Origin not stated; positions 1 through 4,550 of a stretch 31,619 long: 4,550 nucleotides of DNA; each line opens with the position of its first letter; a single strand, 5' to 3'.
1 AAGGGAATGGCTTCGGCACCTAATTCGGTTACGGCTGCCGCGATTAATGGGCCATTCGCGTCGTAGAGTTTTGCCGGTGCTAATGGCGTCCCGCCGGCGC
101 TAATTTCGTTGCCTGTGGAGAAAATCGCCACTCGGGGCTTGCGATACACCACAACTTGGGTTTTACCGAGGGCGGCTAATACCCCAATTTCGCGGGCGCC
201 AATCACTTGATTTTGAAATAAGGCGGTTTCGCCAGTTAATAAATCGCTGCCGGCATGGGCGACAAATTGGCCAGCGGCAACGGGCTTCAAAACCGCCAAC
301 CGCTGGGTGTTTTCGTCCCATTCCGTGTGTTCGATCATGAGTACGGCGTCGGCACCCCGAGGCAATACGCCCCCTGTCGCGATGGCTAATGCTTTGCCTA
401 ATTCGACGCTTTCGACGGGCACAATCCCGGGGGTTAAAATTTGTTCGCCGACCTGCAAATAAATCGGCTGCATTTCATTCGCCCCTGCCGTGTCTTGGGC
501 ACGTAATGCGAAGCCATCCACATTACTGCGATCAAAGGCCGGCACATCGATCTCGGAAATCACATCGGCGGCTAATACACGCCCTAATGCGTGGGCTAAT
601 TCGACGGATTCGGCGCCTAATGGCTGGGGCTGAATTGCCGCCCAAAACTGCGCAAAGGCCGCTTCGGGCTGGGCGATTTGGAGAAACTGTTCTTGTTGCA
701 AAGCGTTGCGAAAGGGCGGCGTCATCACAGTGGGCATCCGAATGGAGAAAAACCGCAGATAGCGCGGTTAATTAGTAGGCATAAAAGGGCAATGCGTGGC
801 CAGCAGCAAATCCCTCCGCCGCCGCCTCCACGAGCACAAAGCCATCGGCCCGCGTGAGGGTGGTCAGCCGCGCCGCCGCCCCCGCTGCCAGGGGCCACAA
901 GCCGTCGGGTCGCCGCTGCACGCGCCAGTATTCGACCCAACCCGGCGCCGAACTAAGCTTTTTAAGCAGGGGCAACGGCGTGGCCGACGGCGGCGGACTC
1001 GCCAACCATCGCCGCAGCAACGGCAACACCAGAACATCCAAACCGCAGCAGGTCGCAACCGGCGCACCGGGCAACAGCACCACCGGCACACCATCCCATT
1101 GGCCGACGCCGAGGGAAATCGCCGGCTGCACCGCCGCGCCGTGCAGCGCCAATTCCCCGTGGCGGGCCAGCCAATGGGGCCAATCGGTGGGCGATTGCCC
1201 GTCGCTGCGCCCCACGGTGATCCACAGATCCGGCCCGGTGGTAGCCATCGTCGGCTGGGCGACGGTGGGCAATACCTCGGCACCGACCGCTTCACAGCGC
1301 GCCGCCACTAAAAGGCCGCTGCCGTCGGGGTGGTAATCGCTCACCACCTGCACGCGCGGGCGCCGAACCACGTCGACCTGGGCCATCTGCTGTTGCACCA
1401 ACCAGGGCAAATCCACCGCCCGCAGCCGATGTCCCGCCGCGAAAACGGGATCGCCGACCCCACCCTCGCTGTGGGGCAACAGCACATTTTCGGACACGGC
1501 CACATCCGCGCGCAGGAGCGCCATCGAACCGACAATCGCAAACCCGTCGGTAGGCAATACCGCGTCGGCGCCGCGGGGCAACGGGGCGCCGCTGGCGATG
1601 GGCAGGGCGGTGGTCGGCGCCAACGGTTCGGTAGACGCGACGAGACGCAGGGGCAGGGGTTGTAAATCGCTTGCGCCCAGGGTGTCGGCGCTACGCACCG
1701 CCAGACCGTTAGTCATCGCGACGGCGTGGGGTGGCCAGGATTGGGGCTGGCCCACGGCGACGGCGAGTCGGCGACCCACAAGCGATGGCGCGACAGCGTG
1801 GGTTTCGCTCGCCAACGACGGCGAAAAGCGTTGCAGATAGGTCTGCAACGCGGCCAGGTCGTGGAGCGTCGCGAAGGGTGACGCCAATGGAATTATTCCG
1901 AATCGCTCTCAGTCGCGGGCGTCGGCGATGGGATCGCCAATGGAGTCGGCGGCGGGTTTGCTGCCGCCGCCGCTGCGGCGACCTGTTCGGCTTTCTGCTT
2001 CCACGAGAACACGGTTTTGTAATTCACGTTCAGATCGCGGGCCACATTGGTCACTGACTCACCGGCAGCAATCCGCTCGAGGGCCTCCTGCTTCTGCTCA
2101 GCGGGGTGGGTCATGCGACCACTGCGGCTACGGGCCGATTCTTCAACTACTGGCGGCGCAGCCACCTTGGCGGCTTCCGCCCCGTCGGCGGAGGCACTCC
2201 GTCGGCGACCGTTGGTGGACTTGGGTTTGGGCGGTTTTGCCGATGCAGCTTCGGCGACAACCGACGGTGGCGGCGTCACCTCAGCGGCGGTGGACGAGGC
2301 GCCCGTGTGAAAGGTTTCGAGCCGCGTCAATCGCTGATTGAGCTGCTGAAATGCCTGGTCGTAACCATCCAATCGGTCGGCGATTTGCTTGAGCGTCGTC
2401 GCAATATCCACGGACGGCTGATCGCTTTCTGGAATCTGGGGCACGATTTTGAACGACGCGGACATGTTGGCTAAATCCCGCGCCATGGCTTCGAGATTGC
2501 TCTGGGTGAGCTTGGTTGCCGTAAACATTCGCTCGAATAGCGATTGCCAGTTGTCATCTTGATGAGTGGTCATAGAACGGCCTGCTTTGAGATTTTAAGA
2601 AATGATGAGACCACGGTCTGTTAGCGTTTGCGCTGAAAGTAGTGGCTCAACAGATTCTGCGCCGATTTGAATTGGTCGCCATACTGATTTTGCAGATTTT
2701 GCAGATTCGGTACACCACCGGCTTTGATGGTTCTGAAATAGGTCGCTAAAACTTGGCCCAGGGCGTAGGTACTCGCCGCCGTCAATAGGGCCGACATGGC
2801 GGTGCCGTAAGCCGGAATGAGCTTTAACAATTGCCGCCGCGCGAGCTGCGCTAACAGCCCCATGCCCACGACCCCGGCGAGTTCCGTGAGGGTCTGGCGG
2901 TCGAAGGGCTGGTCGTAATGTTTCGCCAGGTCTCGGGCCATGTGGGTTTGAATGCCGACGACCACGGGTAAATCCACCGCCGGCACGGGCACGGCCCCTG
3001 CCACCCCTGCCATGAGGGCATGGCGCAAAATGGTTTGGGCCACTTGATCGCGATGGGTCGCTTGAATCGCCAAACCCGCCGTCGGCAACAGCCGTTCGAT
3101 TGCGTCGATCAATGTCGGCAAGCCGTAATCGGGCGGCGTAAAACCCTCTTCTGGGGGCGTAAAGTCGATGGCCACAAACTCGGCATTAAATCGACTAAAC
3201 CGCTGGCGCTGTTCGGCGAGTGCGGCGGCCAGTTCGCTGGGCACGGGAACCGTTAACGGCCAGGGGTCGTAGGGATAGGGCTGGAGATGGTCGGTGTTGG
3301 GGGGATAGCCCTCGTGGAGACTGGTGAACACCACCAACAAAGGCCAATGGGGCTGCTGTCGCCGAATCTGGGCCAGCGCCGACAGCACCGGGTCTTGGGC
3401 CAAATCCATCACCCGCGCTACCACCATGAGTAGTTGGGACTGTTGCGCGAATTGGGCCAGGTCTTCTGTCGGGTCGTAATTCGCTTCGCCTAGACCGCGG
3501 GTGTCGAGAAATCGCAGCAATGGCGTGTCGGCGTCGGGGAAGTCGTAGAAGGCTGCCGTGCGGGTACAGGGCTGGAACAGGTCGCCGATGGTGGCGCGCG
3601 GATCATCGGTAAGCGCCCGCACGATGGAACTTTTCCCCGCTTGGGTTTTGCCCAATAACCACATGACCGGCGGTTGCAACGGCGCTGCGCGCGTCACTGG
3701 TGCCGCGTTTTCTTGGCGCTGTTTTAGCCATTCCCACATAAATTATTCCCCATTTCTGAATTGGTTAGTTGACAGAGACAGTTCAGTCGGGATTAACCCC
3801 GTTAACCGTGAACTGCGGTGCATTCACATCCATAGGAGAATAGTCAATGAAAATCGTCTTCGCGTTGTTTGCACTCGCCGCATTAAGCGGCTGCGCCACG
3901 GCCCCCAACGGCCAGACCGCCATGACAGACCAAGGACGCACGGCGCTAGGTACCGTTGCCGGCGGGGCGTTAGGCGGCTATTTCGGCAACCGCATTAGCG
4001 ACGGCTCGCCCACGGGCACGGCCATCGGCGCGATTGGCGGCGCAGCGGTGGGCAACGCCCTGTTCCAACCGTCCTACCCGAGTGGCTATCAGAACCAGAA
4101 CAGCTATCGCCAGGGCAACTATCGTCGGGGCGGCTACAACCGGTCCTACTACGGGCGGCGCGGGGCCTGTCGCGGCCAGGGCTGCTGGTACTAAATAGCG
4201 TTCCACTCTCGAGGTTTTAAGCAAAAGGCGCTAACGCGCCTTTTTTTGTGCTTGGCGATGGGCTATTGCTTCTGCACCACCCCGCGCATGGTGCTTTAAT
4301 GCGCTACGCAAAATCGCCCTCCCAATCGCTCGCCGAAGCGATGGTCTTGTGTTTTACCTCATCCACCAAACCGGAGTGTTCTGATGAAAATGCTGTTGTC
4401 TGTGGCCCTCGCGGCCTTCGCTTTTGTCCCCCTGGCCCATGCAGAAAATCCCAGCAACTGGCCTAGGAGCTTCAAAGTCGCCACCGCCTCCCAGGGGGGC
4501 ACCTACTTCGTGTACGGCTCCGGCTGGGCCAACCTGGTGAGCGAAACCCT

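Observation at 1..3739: Four-gene minus-strand operon: GTPase-DUF697, coiled-coil/HTH protein, degenerate MoeA-like paralog, canonical MoeA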

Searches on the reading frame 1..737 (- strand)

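Call 7: search_protein_families(library=pfam, proteins=[window:1-737:-], max_evalue=0.1)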
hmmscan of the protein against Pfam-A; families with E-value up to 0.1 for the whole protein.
window:1-737:- (245 aa): 2 families
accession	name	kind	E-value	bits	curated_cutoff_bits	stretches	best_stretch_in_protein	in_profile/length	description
PF03453.22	MoeA_N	-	5.2e-40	137.2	30.8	1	27-191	6-160/160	MoeA N-terminal region (domain I and II)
PF00994.29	MoCF_biosynth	-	0.0031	17.7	26.6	1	204-243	1-33/144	Probable molybdopterin binding domain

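Call 8: search_protein_families(library=ncbifam, proteins=[window:1-737:-], max_evalue=0.1)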
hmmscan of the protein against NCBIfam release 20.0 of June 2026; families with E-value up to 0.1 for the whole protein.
window:1-737:- (245 aa): 8 families
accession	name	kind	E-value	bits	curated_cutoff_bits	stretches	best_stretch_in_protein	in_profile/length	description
NF011068.0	PRK14498.1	equivalog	7.8e-76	255.5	534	1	14-243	2-229/647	molybdopterin biosynthesis protein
NF045515.2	Glp_gephyrin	equivalog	4.9e-52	177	475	1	40-243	17-217/403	molybdotransferase-like divisome protein Glp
NF050098.1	MoeA_actino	exception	5.5e-51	173.6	560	1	42-243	19-217/400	molybdopterin molybdotransferase MoeA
NF007960.1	PRK10680.1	equivalog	4.5e-47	160.7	440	1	26-244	5-217/401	molybdopterin molybdotransferase MoeA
NF011060.0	PRK14491.1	equivalog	3.8e-42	144.5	532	1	16-244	197-412/598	bifunctional molybdopterin-guanine dinucleotide biosynthesis adaptor protein MobB/molybdopterin molybdotransferase MoeA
NF011067.0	PRK14497.1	equivalog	1.1e-35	123.2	536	1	21-237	10-216/546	putative molybdopterin biosynthesis protein MoeA/unknown domain fusion protein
TIGR00177.1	molyb_syn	domain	4.5e-05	23.4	85.35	1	200-243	1-38/148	molybdenum cofactor synthesis domain-containing protein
TIGR03028.1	EpsE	equivalog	0.066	12.5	262.65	1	88-145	75-132/239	polysaccharide export protein EpsE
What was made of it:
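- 1..725 (-): 5' part (about 241 codons) of the MoeA-PBP_like fusion gene (654 aa in full), cut by the window start. An alternative upstream ATG lies at 737. Best NCBIfam hit is PRK14498, 255 bits on the fragment (call 8).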

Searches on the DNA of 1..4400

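Call 83: search_rna_families(source=window, start=1, end=4400, threshold=evalue, max_evalue=1)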
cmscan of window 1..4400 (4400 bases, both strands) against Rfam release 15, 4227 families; matches with E-value up to 1: 1.
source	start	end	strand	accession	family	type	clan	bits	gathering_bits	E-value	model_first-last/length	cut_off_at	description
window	2853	2913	+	RF01012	mir-628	Gene; miRNA;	-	22.2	75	0.21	1-77/77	no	mir-628 microRNA precursor family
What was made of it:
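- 3740..3846 (.): 107-nt divergent intergenic region between the GTPase gene and a Gly-zipper lipoprotein gene. It is the only place for a promoter of the four-gene run, if there is a single one. No Moco riboswitch or other Rfam family (call 83).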
